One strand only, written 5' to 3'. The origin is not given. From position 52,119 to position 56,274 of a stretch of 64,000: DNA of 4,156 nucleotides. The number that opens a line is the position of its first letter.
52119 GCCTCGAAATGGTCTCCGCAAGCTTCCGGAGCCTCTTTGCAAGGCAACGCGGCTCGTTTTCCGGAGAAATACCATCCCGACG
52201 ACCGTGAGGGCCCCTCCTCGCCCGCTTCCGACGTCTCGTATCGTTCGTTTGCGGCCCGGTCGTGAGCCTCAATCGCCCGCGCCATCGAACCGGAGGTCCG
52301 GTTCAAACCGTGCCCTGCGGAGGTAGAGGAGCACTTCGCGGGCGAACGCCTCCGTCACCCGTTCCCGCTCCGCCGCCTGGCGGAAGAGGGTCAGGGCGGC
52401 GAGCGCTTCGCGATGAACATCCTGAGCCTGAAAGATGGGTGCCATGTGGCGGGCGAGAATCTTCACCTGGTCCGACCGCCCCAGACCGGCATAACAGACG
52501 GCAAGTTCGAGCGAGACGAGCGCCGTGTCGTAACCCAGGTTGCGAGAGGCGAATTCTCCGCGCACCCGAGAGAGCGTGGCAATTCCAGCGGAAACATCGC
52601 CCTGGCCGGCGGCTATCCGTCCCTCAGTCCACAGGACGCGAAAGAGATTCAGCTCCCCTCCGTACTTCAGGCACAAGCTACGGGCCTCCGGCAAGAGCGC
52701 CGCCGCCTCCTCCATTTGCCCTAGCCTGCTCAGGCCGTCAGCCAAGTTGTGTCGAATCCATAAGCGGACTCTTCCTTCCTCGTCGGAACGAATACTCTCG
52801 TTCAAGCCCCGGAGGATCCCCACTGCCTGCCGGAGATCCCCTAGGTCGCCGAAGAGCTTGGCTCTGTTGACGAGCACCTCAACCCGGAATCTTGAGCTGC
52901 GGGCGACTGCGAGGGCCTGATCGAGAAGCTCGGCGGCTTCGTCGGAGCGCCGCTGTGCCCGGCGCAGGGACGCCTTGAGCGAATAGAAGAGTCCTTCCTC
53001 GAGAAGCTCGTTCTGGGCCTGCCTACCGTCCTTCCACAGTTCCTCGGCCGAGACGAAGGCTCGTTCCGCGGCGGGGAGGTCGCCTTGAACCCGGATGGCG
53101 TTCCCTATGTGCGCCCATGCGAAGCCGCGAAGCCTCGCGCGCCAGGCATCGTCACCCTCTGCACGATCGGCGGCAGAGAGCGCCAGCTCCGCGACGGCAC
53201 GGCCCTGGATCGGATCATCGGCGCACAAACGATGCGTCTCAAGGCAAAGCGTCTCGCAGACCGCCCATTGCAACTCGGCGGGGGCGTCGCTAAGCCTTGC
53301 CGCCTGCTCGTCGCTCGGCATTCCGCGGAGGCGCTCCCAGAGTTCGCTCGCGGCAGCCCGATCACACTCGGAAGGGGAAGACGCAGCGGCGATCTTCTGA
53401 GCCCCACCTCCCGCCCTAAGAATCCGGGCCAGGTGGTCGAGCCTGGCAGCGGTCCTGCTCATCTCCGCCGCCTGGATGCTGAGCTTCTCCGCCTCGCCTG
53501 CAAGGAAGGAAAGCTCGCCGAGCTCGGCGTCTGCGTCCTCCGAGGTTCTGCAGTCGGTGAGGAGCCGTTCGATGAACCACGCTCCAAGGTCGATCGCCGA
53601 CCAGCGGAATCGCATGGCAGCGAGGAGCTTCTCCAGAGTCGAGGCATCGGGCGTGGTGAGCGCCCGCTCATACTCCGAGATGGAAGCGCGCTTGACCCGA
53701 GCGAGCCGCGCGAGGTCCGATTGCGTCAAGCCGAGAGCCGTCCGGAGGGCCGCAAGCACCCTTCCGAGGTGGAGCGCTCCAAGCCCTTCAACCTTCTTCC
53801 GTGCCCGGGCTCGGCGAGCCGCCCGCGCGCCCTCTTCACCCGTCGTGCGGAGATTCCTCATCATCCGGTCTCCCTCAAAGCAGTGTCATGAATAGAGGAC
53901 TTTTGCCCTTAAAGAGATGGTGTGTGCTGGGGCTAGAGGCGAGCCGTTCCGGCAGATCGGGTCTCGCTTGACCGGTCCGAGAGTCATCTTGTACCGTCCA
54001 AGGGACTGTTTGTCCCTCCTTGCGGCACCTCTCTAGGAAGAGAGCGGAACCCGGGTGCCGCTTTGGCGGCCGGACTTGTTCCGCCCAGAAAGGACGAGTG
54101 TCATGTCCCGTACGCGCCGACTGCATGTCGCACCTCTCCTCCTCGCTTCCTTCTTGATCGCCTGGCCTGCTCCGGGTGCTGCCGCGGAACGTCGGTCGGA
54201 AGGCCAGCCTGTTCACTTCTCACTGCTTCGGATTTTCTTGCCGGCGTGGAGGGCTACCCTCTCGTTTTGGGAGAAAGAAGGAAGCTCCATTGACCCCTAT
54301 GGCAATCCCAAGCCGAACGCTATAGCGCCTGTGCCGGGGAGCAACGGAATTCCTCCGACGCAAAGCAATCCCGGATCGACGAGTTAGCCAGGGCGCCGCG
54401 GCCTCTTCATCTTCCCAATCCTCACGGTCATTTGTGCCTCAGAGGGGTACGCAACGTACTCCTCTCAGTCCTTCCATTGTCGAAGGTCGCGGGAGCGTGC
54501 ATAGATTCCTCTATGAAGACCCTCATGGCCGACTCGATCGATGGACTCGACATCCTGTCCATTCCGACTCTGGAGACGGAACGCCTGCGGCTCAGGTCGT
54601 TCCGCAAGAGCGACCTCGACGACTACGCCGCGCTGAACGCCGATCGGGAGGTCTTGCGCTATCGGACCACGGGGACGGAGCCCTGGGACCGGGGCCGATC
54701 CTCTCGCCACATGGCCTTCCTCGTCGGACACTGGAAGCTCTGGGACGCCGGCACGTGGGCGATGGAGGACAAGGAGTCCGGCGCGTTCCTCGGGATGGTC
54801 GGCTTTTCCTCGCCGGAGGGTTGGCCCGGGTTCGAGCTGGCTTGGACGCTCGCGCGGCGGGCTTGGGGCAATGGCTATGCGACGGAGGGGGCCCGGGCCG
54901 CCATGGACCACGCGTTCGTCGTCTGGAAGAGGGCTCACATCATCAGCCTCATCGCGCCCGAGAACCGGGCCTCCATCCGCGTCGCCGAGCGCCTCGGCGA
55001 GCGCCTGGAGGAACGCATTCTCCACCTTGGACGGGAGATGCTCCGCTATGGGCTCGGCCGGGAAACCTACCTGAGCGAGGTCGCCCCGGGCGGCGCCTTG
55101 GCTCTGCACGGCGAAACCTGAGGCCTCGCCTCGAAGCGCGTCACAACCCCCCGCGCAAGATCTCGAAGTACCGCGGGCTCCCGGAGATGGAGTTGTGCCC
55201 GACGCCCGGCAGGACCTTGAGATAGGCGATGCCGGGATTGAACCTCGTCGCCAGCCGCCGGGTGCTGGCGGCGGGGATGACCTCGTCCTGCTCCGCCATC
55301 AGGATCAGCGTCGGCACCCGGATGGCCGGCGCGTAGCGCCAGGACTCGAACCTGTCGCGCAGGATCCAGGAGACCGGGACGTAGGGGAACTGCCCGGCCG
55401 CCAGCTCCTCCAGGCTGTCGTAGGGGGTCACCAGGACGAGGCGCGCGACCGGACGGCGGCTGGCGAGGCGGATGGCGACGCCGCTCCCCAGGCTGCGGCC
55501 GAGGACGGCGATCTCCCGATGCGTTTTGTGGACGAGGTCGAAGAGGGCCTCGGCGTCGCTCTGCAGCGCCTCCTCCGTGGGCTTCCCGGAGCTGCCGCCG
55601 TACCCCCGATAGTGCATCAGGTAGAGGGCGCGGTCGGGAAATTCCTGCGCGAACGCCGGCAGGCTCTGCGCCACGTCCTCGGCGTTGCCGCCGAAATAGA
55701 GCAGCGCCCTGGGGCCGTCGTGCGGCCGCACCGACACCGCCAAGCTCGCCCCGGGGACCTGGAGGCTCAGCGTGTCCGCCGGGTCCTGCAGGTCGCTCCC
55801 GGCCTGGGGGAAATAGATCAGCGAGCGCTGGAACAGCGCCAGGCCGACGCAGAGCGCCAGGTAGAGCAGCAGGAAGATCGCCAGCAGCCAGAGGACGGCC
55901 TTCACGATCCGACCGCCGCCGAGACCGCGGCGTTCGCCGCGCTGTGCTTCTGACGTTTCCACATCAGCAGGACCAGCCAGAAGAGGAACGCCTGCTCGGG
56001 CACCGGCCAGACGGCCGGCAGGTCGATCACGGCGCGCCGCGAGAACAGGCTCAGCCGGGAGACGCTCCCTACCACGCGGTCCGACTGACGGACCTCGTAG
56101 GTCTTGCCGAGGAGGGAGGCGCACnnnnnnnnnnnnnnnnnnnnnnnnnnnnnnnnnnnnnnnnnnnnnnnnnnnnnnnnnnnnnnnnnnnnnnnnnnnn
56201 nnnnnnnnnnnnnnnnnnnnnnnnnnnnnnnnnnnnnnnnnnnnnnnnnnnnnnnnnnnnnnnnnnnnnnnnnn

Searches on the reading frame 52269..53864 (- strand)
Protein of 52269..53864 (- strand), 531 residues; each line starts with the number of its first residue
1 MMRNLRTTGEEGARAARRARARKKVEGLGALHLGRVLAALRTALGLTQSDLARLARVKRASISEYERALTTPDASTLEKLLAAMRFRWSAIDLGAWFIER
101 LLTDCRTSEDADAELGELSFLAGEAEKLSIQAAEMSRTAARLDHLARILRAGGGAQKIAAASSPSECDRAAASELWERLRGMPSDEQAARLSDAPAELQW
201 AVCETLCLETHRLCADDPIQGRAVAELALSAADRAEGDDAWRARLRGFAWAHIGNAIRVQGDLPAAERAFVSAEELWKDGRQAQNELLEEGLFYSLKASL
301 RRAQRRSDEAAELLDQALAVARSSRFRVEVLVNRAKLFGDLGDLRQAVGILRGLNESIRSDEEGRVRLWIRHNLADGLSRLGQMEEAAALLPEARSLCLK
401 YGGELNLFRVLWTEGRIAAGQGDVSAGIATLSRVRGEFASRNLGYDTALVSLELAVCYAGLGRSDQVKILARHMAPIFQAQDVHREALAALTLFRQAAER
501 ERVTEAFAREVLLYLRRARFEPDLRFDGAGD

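Call 32: search_protein_families(library=pfam, proteins=[window:52269-53864:-], max_evalue=0.001)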
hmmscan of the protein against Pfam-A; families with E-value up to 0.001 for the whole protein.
window:52269-53864:- (531 aa): 8 families
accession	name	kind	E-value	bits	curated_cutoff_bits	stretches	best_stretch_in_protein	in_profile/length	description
PF01381.28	HTH_3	-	1.3e-11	44.8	23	1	37-84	1-48/55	Helix-turn-helix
PF13560.12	HTH_31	-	1.1e-09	38.9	27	1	32-84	1-54/64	Helix-turn-helix domain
PF13424.12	TPR_12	-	1.3e-08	35.4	30.1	1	368-423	3-60/77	Tetratricopeptide repeat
PF25058.1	ARM_TT21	-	5.4e-08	33.4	27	0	370-435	59-121/155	Tetratricopeptide repeat protein 21 ARM repeat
PF17874.7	TPR_MalT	-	2.9e-06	27.3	45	1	244-393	119-265/336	MalT-like TPR region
PF00515.34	TPR_1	-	0.00013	22.1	27.8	0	294-321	4-31/34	Tetratricopeptide repeat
PF12844.13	HTH_19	-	0.00044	20.5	30.2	1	34-81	1-48/64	Helix-turn-helix domain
PF07719.23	TPR_2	-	0.0005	20.4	27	0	294-321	4-31/34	Tetratricopeptide repeat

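Call 50: find_homologous_proteins(query=window:52269-53864:-, max_evalue=0.001)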
Query window:52269-53864:- (531 aa): 642 proteins with E <= 0.001 among 8000 candidates; the best 120 are listed.
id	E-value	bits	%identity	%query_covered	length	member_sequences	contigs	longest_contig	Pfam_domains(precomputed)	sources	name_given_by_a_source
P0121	0.0e+0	1118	100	100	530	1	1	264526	PF25058.2,PF17874.8,PF01381.29,PF13424.13,PF13560.13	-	-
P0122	6.2e-274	928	84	99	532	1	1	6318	PF25058.2,PF01381.29,PF13424.13,PF13560.13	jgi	jgi:transcriptional regulator with XRE-family HTH domain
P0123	7.6e-266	901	85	95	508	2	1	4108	PF25058.2,PF01381.29,PF13424.13,PF13560.13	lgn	-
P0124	1.7e-260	883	81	99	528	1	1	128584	PF17874.8,PF01381.29,PF13560.13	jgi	jgi:transcriptional regulator with XRE-family HTH domain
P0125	1.3e-248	844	78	99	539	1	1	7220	PF25058.2,PF17874.8,PF01381.29,PF13424.13,PF13560.13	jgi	jgi:transcriptional regulator with XRE-family HTH domain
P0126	1.2e-220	752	80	84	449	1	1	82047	PF25058.2,PF13424.13,PF13176.13,PF07719.24,PF13374.13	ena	-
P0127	1.4e-220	752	70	99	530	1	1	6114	PF14559.13,PF25058.2,PF17874.8,PF00515.35,PF01381.29,PF13424.13,PF13176.13,PF13560.13,PF07719.24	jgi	jgi:tetratricopeptide (TPR) repeat protein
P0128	7.1e-175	601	59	95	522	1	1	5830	PF14559.13,PF25058.2,PF01381.29,PF13424.13,PF13176.13,PF13181.13,PF13560.13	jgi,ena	-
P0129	7.3e-171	588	59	97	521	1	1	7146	PF14559.13,PF12844.14,PF25058.2,PF01381.29,PF13424.13,PF13560.13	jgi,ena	-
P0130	2.3e-170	586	59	97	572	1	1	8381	PF25058.2,PF00515.35,PF01381.29,PF13560.13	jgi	jgi:tetratricopeptide (TPR) repeat protein/DNA-binding XRE family transcriptional regulator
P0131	8.2e-167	574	59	93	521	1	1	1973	PF14559.13,PF12844.14,PF25058.2,PF01381.29,PF13424.13,PF13176.13,PF13432.13,PF13181.13,PF13560.13,PF07719.24,PF13374.13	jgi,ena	-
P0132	1.9e-165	570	56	96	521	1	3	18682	PF12844.14,PF25058.2,PF01381.29,PF13424.13,PF13181.13,PF13560.13,PF07719.24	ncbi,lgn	-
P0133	5.8e-165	568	56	96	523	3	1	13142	PF14559.13,PF12844.14,PF25058.2,PF01381.29,PF13424.13,PF13181.13,PF13560.13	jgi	jgi:transcriptional regulator with XRE-family HTH domain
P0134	1.5e-164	567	55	96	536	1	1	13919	PF12844.14,PF25058.2,PF01381.29,PF13424.13,PF13176.13,PF13181.13,PF13560.13,PF07719.24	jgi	jgi:transcriptional regulator with XRE-family HTH domain/tetratricopeptide (TPR) repeat protein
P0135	3.7e-164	566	57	96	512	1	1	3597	PF12844.14,PF25058.2,PF00515.35,PF01381.29,PF13424.13,PF13176.13,PF13181.13,PF13560.13,PF07719.24,PF13374.13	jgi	jgi:transcriptional regulator with XRE-family HTH domain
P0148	3.2e-161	556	55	96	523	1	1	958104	PF25058.2,PF01381.29,PF13424.13,PF13176.13,PF13181.13,PF13560.13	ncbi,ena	-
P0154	7.7e-160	551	55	96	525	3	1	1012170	PF12844.14,PF25058.2,PF01381.29,PF13424.13,PF13181.13,PF13560.13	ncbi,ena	-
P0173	3.8e-155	536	54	96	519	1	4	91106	PF14559.13,PF12844.14,PF25058.2,PF01381.29,PF13424.13,PF13176.13,PF13181.13,PF13560.13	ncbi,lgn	-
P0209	8.6e-144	498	53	92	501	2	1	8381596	PF25058.2,PF17874.8,PF01381.29,PF13424.13,PF13560.13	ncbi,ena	-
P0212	3.3e-139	483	52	93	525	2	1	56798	PF12844.14,PF25058.2,PF01381.29,PF13560.13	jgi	jgi:transcriptional regulator with XRE-family HTH domain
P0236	6.4e-119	416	46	93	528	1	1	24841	PF12844.14,PF25058.2,PF01381.29,PF13424.13,PF13560.13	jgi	jgi:transcriptional regulator with XRE-family HTH domain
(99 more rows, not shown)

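Call 52: find_encoding_contigs(protein=P0209, flank=2500, max_places=2)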
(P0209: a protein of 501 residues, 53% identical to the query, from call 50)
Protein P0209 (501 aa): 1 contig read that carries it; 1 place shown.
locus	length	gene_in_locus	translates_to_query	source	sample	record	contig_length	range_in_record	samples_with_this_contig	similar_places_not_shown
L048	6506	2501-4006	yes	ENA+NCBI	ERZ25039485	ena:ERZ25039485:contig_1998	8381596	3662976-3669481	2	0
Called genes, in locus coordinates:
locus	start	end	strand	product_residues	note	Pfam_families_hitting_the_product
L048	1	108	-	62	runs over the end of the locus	-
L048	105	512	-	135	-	PF13560:HTH_31, PF01381:HTH_3, PF12844:HTH_19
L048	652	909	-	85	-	-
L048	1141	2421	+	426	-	PF21033:RMD1-3 (faint), PF13428:TPR_14 (faint), PF07719:TPR_2 (faint), PF13181:TPR_8 (faint), PF25058:ARM_TT21 (faint), PF13424:TPR_12 (weak), PF13432:TPR_16 (weak), PF14559:TPR_19 (weak), +2 more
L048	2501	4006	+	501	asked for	PF01381:HTH_3, PF13560:HTH_31 (weak), PF25058:ARM_TT21 (faint), PF13424:TPR_12 (faint), PF17874:TPR_MalT (weak)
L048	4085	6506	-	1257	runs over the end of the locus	PF25199:nSTAND_NTPase5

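Call 53: find_encoding_contigs(protein=P0148, flank=2500, max_places=2)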
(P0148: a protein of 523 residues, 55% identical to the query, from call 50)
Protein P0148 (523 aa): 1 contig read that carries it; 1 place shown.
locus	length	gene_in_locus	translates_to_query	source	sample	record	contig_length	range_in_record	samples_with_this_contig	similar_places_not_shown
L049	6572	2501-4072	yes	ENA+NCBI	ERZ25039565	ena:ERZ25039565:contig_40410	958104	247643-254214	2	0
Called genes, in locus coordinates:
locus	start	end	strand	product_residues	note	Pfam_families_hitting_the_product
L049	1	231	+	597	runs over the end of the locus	PF05569:Peptidase_M56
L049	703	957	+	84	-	PF01381:HTH_3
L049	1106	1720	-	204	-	PF13302:Acetyltransf_3, PF00583:Acetyltransf_1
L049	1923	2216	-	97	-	-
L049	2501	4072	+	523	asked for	PF13560:HTH_31, PF01381:HTH_3, PF13176:TPR_7 (faint), PF13424:TPR_12 (faint), PF13181:TPR_8 (faint), PF25058:ARM_TT21 (faint)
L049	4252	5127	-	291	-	PF13175:AAA_15, PF13304:AAA_21 (weak)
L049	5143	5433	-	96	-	-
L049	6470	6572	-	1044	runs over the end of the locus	PF21959:DUF6923 (weak), PF00801:PKD, PF18911:PKD_4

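Call 88: search_protein_families(library=padloc, proteins=[window:52269-53864:-], max_evalue=0.001)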
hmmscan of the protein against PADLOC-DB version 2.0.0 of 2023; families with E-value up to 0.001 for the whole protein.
window:52269-53864:- (531 aa): 9 families
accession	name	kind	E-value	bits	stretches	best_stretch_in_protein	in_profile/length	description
PDLC02926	HTH_VI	-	1e-06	26.9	1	33-91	2-60/92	-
PDLC03952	RmrA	-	5.7e-06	23.4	1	36-84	26-74/395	-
PDLC03951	RmrA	-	6.5e-06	23.4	1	36-87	12-63/400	-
PDLC03949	RmrA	-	1.3e-05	22.3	1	40-87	10-57/363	-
PDLC04142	capH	-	1.6e-05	23.9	1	34-129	8-84/103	capH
PDLC03948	RmrA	-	0.00024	18.1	1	39-86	15-62/397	-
PDLC03954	RmrA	-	0.00034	17.7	1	34-87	12-65/380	-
PDLC03953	RmrA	-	0.0006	17.1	0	35-83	8-56/373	-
PDLC03944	RmrA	-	0.00069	16.8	0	39-86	13-60/384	-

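Call 91: find_encoding_contigs(protein=P0154, flank=2000, max_places=1)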
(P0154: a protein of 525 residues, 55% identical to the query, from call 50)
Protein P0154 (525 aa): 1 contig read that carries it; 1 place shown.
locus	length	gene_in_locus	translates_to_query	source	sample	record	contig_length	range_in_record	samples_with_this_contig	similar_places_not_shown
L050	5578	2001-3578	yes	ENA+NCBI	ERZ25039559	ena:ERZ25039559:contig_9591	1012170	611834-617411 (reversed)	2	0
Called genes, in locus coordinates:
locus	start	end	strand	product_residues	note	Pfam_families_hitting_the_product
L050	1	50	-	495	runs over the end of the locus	PF26676:DUF8225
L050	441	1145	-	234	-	PF13302:Acetyltransf_3, PF00583:Acetyltransf_1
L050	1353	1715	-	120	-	-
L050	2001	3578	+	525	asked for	PF12844:HTH_19 (faint), PF13560:HTH_31, PF01381:HTH_3, PF13181:TPR_8 (faint), PF13424:TPR_12 (faint), PF25058:ARM_TT21 (faint)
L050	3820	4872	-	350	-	PF16289:PIN_12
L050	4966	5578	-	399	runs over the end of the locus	-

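Call 92: find_encoding_contigs(protein=P0173, flank=2000, max_places=1)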
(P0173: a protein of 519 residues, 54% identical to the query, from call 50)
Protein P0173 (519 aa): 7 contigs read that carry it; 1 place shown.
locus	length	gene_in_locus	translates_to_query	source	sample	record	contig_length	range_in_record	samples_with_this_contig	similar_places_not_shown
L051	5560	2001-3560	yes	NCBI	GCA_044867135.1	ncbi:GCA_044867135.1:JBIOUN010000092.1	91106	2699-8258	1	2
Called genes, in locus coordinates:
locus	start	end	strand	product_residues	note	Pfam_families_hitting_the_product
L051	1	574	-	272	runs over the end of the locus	PF14371:DUF4412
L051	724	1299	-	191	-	PF13302:Acetyltransf_3, PF00583:Acetyltransf_1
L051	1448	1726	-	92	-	-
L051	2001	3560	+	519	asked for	PF12844:HTH_19 (weak), PF13560:HTH_31, PF01381:HTH_3, PF13176:TPR_7 (faint), PF13424:TPR_12 (faint), PF14559:TPR_19 (faint), PF13181:TPR_8 (faint), PF25058:ARM_TT21 (faint)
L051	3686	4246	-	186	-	-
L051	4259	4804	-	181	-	PF04463:2-thiour_desulf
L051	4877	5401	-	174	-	PF01551:Peptidase_M23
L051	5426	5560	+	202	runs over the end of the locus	PF03364:Polyketide_cyc, PF10604:Polyketide_cyc2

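Call 93: find_encoding_contigs(protein=P0212, flank=2000, max_places=1)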
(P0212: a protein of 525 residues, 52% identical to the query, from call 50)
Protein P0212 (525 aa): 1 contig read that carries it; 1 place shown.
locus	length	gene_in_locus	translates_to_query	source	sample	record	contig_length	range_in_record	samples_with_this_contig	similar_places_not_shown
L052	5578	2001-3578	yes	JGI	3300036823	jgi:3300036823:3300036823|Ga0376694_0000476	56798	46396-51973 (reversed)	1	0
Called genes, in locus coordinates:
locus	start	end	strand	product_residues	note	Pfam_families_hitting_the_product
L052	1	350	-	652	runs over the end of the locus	PF18135:Type_ISP_C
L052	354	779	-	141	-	-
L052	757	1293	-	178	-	-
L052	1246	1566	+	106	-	-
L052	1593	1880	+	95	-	-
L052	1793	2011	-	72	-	-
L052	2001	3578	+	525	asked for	PF01381:HTH_3, PF12844:HTH_19 (weak), PF13560:HTH_31, PF25058:ARM_TT21 (weak)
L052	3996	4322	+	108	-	-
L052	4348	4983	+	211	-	-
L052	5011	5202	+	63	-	-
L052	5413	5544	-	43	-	-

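Call 94: find_encoding_contigs(protein=P0236, flank=2000, max_places=1)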
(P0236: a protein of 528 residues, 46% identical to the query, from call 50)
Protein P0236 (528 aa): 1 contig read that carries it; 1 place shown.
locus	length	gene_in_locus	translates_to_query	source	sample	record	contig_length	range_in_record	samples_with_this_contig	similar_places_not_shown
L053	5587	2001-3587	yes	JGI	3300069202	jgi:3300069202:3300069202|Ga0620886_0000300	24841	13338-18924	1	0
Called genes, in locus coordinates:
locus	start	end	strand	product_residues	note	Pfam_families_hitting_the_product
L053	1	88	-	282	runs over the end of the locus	-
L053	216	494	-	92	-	-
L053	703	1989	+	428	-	PF13424:TPR_12 (faint), PF14559:TPR_19 (faint), PF13432:TPR_16 (faint), PF13181:TPR_8 (faint), PF25058:ARM_TT21 (faint)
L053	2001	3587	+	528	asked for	PF01381:HTH_3 (weak), PF12844:HTH_19 (weak), PF13560:HTH_31, PF13424:TPR_12 (faint), PF25058:ARM_TT21 (faint)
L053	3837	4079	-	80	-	-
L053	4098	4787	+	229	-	PF00589:Phage_integrase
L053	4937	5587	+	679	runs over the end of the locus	PF00456:Transketolase_N, PF02779:Transket_pyr, PF22613:Transketolase_C_1, PF02780:Transketolase_C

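Call 102: predict_structure(alignment_id=A6)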
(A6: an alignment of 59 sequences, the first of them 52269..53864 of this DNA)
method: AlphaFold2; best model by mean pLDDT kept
length: 531 residues; sequences in the alignment: 59
mean_pLDDT: 85.5   pTM: 0.68
mean pLDDT of the five models: 85.5, 85.1, 84.9, 84.6, 81.6
residues with pLDDT >= 90: 346; 70-90: 84; 50-70: 48; < 50: 53
segments of 3 or more residues with pLDDT < 50: 1-9, 15-28, 107-121, 152-161
pLDDT, mean of each block of 10 residues (from residue 1): 41 48 42 91 93 96 94 96 94 86 64 44 55 65 61 45 75 96 95 96 96 89 98 96 97 96 96 97 87 96 94 97 92 96 95 93 91 98 98 95 91 98 98 92 88 98 96 74 78 95 97 89 69 32
secondary structure, 60 per line:
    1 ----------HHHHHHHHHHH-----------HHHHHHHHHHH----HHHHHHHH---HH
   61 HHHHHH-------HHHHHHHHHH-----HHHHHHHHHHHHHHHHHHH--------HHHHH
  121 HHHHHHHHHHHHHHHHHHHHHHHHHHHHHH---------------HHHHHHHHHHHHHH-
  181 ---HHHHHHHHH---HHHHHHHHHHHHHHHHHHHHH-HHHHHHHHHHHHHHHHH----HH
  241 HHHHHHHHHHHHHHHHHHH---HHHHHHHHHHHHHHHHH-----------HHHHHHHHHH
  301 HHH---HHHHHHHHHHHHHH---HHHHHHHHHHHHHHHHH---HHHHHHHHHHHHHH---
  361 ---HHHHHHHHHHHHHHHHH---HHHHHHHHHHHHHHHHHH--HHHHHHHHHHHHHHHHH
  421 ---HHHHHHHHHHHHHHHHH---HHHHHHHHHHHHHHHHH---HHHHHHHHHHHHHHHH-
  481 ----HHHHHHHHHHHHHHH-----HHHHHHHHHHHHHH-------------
elements in order: H11-21 H33-43 H48-55 H59-66 H74-83 H89-107 H116-150 H166-179 H184-192 H196-216 H218-234 H239-259 H263-279 H291-303 H307-320 H324-340 H344-357 H364-380 H384-401 H404-420 H424-440 H444-460 H464-479 H485-499 H505-518

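Call 104: fold_search(model_id=the predicted structure, library=pdb)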
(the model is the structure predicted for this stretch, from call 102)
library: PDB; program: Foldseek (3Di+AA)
matches with E <= 10: 1605; with E <= 0.001: 53
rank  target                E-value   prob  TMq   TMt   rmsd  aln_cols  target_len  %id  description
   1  5dse_C                3.8e-05  1.00  0.37  0.29  18.9       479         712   16  Crystal Structure of the TTC7B/Hyccin Complex (released 2015-12-02)
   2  4a1s_A                4.8e-05  1.00  0.37  0.52   8.2       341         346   20  Crystallographic structure of the Pins:Insc complex (released 2012-03-28)
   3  3sf4_A                6.8e-05  1.00  0.33  0.45  10.2       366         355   13  Crystal structure of the complex between the conserved cell polarity proteins Inscuteable and LGN (released 2011-11-23)
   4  5a7d_G                7.7e-05  1.00  0.35  0.50   8.6       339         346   19  Tetrameric assembly of LGN with Inscuteable (released 2016-08-03)
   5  6hc2_C                8.3e-05  1.00  0.40  0.52   9.8       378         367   12  Crystal structure of NuMA/LGN hetero-hexamers (released 2019-05-29)
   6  4a1s_B                9.8e-05  1.00  0.37  0.52   8.2       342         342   19  Crystallographic structure of the Pins:Insc complex (released 2012-03-28)
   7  4gyo_A                1.1e-04  1.00  0.46  0.65   5.4       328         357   13  Crystal Structure of Rap Protein Complexed with Competence and Sporulation Factor (released 2013-04-03)
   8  5a7d_F                1.1e-04  1.00  0.34  0.48   9.6       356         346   19  Tetrameric assembly of LGN with Inscuteable (released 2016-08-03)
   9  5a7d_H                1.2e-04  1.00  0.34  0.47   9.5       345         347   20  Tetrameric assembly of LGN with Inscuteable (released 2016-08-03)
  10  3sf4_C                1.3e-04  1.00  0.32  0.44  10.1       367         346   15  Crystal structure of the complex between the conserved cell polarity proteins Inscuteable and LGN (released 2011-11-23)
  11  6hc2_S                1.3e-04  1.00  0.40  0.53   7.1       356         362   14  Crystal structure of NuMA/LGN hetero-hexamers (released 2019-05-29)
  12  4gyo_B                1.4e-04  1.00  0.44  0.62   5.5       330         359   14  Crystal Structure of Rap Protein Complexed with Competence and Sporulation Factor (released 2013-04-03)
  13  6hc2_E                1.6e-04  1.00  0.35  0.46   8.2       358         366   14  Crystal structure of NuMA/LGN hetero-hexamers (released 2019-05-29)
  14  9bax_D                1.6e-04  1.00  0.36  0.33  22.9       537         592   16  PI4KA complex bound to C-terminus of EFR3A (released 2024-11-27)
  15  8chy                  2.0e-04  1.00  0.29  0.48  10.1       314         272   18  Crystal structure of an 8-repeat consensus TPR superhelix with Zinc. (released 2024-02-21)
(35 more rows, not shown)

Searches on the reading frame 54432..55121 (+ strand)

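Call 32: search_protein_families(library=pfam, proteins=[window:54432-55121:+], max_evalue=0.001)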
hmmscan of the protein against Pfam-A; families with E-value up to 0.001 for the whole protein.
window:54432-55121:+ (229 aa): 2 families
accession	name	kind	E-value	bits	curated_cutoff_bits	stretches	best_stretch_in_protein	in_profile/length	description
PF13302.13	Acetyltransf_3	-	2.1e-31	109.9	25.4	1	51-189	1-136/138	Acetyltransferase (GNAT) domain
PF00583.31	Acetyltransf_1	-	1e-07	32.6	20.7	1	101-189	28-115/116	Acetyltransferase (GNAT) family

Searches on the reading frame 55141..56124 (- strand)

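Call 32: search_protein_families(library=pfam, proteins=[window:55141-56124:-], max_evalue=0.001)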
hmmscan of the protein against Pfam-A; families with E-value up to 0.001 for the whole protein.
window:55141-56124:- (327 aa): 3 families
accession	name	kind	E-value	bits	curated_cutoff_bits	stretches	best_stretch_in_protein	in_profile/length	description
PF12146.15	Hydrolase_4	-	2.2e-13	50.5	27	2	164-241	31-116/239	Serine aminopeptidase, S33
PF00561.26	Abhydrolase_1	-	4e-11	43.5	25.8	1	145-248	10-118/245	alpha/beta hydrolase fold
PF12697.13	Abhydrolase_6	-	9.2e-07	30.2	26.3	1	161-255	23-114/217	Alpha/beta hydrolase family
